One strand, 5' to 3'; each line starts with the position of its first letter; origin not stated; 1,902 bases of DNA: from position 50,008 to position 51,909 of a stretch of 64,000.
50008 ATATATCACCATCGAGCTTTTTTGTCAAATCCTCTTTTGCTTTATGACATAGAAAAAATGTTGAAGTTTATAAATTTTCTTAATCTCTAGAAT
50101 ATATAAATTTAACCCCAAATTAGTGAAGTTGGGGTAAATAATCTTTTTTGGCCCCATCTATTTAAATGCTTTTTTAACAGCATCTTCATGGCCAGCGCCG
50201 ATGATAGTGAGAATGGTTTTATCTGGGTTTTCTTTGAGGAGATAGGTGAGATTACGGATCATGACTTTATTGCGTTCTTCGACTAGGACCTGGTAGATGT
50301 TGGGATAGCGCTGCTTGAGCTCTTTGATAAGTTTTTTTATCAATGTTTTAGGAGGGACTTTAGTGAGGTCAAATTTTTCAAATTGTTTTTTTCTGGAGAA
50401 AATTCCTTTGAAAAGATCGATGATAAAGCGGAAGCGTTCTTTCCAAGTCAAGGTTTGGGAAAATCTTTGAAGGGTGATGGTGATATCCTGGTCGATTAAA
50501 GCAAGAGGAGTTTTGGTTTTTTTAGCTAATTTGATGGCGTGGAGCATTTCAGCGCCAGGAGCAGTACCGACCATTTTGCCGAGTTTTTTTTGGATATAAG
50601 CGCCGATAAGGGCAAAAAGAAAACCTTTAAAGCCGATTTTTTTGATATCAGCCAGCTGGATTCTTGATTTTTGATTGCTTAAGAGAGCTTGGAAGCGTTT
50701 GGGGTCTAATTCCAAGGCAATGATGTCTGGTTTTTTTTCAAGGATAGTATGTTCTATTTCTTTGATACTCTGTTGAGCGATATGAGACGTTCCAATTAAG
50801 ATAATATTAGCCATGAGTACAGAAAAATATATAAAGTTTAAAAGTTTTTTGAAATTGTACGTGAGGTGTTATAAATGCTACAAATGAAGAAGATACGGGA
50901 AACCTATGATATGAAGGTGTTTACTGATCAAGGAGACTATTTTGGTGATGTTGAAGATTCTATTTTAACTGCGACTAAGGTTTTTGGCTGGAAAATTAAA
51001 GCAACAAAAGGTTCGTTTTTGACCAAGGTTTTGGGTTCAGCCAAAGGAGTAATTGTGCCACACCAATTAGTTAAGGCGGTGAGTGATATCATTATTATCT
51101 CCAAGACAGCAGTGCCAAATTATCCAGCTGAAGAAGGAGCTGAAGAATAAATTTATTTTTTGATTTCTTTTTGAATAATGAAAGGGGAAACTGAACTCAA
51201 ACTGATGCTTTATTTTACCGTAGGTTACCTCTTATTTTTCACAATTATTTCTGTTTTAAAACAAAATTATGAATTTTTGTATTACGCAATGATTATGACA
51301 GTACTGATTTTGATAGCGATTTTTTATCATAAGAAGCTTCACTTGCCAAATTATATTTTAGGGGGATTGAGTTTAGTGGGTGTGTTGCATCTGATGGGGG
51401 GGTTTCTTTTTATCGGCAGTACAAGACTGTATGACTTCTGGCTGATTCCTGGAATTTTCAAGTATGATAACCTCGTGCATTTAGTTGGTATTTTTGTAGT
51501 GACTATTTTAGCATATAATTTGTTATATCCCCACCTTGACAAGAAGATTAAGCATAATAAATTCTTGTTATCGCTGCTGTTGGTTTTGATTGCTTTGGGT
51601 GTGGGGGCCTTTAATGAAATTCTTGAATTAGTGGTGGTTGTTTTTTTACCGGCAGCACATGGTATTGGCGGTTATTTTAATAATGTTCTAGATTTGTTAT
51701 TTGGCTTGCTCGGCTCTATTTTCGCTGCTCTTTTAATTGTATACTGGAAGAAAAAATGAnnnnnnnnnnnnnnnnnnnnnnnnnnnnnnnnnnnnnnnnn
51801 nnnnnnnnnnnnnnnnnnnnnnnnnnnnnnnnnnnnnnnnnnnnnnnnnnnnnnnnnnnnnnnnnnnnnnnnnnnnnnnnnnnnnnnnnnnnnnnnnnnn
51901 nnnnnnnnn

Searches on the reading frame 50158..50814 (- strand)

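Call 70: search_protein_families(library=pfam, proteins=[window:50158-50814:-], max_evalue=0.0001)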
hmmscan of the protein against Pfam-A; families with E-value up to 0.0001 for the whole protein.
window:50158-50814:- (218 aa): 1 family
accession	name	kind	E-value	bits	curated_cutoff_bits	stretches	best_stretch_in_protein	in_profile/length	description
PF01963.22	TraB_PrgY_gumN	-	2.5e-24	87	26.8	1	4-209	12-243/263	TraB/PrgY/gumN family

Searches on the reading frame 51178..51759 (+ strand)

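Call 70: search_protein_families(library=pfam, proteins=[window:51178-51759:+], max_evalue=0.0001)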
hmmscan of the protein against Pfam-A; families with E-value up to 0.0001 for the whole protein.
window:51178-51759:+ (193 aa): 1 family
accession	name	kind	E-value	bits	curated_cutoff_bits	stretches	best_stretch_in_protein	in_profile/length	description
PF09997.14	DUF2238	-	1.5e-07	31.8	26.4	1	42-159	2-117/140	Predicted membrane protein (DUF2238)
